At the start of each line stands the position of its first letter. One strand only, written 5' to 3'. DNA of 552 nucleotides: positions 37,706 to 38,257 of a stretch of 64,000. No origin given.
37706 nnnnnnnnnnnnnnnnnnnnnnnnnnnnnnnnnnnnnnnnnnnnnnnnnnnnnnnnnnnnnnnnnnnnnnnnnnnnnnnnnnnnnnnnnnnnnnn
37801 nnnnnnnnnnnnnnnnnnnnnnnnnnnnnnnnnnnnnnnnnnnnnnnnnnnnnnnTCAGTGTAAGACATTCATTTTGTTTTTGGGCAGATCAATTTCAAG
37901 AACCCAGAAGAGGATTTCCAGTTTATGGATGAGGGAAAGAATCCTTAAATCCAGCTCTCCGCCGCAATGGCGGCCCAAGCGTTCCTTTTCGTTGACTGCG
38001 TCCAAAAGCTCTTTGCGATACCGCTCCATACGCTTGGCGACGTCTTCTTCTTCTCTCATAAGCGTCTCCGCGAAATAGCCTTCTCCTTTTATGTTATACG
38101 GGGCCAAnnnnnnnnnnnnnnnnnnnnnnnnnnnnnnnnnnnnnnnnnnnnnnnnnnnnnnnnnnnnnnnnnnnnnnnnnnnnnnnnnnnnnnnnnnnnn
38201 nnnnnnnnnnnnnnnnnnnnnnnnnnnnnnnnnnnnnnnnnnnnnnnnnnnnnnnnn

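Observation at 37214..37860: Orphan cobalamin riboswitch pointed at convergently transcribed genes, with no downstream CDS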

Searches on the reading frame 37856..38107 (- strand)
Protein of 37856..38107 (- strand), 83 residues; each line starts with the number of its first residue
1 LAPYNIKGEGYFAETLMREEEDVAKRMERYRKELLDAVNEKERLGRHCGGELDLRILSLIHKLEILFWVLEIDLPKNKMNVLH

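Call 7: search_protein_families(library=pfam, proteins=[window:37856-38107:-], max_evalue=0.01)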
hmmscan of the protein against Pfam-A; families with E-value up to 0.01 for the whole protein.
window:37856-38107:- (83 aa): 0 families

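Call 64: search_protein_families(library=ncbifam, proteins=[window:37856-38059:-], max_evalue=0.01)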
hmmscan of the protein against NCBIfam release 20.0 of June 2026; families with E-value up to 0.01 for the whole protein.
window:37856-38059:- (67 aa): 0 families
